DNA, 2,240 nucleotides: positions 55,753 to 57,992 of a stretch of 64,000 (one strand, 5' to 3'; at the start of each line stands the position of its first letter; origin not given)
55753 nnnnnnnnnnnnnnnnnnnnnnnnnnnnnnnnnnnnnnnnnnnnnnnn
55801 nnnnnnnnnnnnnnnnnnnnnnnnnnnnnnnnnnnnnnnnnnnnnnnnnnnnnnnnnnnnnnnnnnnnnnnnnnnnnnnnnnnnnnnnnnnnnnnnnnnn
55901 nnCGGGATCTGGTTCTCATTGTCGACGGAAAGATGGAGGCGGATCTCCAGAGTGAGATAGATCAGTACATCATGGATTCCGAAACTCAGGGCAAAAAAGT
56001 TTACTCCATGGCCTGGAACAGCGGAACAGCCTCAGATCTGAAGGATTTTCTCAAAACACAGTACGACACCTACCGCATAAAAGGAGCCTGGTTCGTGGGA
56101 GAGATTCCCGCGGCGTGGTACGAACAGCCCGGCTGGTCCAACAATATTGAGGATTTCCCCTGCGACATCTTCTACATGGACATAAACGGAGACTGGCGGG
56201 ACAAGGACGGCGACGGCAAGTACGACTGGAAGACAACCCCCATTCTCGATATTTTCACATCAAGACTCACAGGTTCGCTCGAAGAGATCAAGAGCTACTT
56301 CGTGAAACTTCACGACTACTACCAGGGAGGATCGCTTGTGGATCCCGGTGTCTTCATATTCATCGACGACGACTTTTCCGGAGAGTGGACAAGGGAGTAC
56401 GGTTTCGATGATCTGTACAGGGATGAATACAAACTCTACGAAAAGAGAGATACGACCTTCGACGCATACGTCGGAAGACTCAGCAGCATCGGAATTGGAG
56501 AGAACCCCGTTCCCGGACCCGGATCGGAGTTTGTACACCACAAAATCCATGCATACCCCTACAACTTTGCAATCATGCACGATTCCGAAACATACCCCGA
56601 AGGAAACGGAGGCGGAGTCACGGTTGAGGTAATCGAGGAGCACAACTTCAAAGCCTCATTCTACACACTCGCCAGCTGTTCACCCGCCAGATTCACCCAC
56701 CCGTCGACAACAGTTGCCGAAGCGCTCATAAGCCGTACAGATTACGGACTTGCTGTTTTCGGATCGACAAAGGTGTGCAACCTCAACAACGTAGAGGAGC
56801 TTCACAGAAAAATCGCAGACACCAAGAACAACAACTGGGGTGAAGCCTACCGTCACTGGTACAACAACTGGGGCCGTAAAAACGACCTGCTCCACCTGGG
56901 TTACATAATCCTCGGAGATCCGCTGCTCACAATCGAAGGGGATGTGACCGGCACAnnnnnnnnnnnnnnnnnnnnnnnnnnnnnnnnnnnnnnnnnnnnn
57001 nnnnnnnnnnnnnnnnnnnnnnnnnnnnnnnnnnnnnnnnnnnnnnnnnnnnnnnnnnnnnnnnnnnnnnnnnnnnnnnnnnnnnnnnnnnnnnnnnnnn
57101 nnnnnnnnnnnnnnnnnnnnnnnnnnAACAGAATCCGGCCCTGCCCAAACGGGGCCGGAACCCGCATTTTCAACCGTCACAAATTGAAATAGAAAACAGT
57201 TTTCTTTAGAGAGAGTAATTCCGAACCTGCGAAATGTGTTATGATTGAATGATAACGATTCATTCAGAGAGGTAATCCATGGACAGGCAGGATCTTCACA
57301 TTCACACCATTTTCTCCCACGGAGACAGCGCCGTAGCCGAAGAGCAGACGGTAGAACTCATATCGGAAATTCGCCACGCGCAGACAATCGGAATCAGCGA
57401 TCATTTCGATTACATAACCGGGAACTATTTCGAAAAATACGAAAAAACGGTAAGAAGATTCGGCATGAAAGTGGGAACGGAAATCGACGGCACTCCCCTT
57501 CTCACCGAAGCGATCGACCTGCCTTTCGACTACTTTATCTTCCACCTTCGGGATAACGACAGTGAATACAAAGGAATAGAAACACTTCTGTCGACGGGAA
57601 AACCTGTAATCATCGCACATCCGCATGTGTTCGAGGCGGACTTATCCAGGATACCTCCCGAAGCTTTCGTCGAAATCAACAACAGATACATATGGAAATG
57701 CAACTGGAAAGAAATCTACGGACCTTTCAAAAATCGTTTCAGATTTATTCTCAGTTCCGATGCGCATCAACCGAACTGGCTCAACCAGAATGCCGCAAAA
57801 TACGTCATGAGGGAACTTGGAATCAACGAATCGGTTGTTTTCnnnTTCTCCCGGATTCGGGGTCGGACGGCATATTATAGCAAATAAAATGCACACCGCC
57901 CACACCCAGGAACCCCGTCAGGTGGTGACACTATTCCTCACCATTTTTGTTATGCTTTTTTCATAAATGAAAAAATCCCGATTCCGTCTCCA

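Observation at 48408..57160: Tandem 1402-aa paralogs: three orphan proprotein-convertase P-domains and six PKD-like repeats fused to a gingipain(C25)-like domain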

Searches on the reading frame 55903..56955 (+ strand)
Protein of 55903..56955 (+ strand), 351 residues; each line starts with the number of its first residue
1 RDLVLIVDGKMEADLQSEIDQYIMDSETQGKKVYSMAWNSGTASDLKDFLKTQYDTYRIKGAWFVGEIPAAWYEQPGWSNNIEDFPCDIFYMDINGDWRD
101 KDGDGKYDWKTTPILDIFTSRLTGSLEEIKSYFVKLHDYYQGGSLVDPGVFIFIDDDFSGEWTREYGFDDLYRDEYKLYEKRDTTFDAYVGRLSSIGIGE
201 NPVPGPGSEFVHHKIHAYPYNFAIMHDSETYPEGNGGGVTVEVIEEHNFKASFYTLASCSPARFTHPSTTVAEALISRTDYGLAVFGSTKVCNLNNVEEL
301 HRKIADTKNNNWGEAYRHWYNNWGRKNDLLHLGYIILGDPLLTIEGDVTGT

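Call 72: predict_structure(alignment_id=A4)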
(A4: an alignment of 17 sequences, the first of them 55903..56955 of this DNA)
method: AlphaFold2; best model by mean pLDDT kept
length: 351 residues; sequences in the alignment: 17
mean_pLDDT: 87.4   pTM: 0.89
mean pLDDT of the five models: 87.4, 86.7, 86.7, 86.2, 73.7
residues with pLDDT >= 90: 215; 70-90: 96; 50-70: 32; < 50: 8
segments of 3 or more residues with pLDDT < 50: 162-164, 349-351
pLDDT, mean of each block of 10 residues (from residue 1): 94 98 95 95 96 95 94 87 90 96 95 96 94 96 89 74 60 85 89 94 93 86 76 72 96 84 62 93 91 80 76 93 91 92 68 37
secondary structure, 60 per line:
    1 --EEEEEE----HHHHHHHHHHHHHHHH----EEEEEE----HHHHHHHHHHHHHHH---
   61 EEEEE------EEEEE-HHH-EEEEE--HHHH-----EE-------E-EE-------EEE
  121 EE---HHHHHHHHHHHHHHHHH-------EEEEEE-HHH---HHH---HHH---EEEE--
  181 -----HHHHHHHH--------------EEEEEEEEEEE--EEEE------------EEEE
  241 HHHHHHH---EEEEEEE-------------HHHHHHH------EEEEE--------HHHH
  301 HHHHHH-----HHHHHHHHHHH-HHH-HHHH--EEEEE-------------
elements in order: E3-8 H13-28 E33-38 H43-57 E61-65 E72-76 E82-86 H89-92 E118-122 H126-142 E150-155 E175-178 H186-193 E208-218 E221-224 E237-240 H241-247 E251-257 H271-277 E284-288 H297-306 H312-322 H328-331 E334-338

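Call 75: fold_search(model_id=the predicted structure, library=pdb)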
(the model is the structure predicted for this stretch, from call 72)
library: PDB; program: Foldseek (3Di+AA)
matches with E <= 10: 1438; with E <= 0.001: 6
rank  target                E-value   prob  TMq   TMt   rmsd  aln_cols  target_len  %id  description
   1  8tl0_C                8.6e-07  1.00  0.38  0.29  17.8       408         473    9  Structure of activated SAVED-CHAT filament (released 2024-03-06)
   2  8tl0_A                5.3e-06  1.00  0.37  0.28  17.3       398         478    8  Structure of activated SAVED-CHAT filament (released 2024-03-06)
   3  8tl0_B                6.8e-06  1.00  0.36  0.27  16.8       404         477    9  Structure of activated SAVED-CHAT filament (released 2024-03-06)
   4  8tl0_D                9.2e-06  1.00  0.36  0.27  16.9       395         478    9  Structure of activated SAVED-CHAT filament (released 2024-03-06)
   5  8tl0_I                2.0e-04  0.99  0.37  0.28  16.5       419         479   10  Structure of activated SAVED-CHAT filament (released 2024-03-06)
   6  7zoq_A                5.3e-04  1.00  0.46  0.22  11.0       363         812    9  Cryo-EM structure of a CRISPR effector in complex with a caspase regulator (released 2022-11-30)
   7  9hn5_A                4.4e-03  0.98  0.36  0.10   6.3       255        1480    9  Cryo-EM structure of human separase bound to phosphorylated SCC1 (100-320 aa) (released 2025-09-03)
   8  3huu_D                4.9e-03  0.41  0.19  0.24  15.7       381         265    8  Crystal structure of transcription regulator like protein from Staphylococcus haemolyticus (released 2009-07-07)
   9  9hm7                  5.9e-03  0.97  0.36  0.11   6.7       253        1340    9  Cryo-EM structure of apo human separase with the mutation C2029S (released 2025-09-03)
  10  9hn0_B                7.5e-03  0.99  0.39  0.09   5.9       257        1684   10  Cryo-EM structure of human separase bound to SCC1 (310-550 aa) (released 2025-09-03)
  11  9d3c_B                8.0e-03  0.21  0.17  0.10  15.8       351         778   10  Gly-,Glu-,(S)-(+)-ketamine bound GluN1a-2B-2D NMDAR (released 2025-02-26)
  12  7eu8_D                8.5e-03  0.25  0.19  0.11  15.1       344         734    9  Structure of the human GluN1-GluN2B NMDA receptor in complex with S-ketamine,glycine and glutamate (released 2021-07-28)
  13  6hnj                  8.5e-03  0.20  0.16  0.18  14.5       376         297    7  The ligand-bound, open structure of CD0873, a substrate binding protein with adhesive properties from Clostridium diffic (released 2019-08-28)
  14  3k0e_E                1.2e-02  0.16  0.18  0.14  23.1       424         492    8  Crystal structure of the phosphorylation-site mutant T426N of the KaiC circadian clock protein (released 2010-03-31)
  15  9hma                  1.2e-02  0.98  0.39  0.11   5.9       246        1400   11  Cryo-EM structure of apo human separase (released 2025-09-03)
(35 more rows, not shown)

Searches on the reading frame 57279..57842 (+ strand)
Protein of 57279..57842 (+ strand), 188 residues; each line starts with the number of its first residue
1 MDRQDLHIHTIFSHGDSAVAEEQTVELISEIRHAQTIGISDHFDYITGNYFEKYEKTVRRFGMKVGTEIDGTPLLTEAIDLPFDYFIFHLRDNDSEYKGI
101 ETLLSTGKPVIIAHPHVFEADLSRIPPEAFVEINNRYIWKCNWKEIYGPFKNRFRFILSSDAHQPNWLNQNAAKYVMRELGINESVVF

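Call 13: search_protein_families(library=pfam, proteins=[window:57279-57842:+], max_evalue=0.001)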
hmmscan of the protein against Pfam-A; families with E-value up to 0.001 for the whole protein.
window:57279-57842:+ (188 aa): 1 family
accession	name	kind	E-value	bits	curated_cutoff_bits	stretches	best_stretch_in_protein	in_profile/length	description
PF02811.25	PHP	-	0.00026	21.8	26.4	1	5-70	1-64/164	PHP domain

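Call 81: search_protein_families(library=padloc, proteins=[window:57279-57842:+], max_evalue=0.001)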
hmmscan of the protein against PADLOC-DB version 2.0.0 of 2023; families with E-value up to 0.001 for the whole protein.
window:57279-57842:+ (188 aa): 0 families
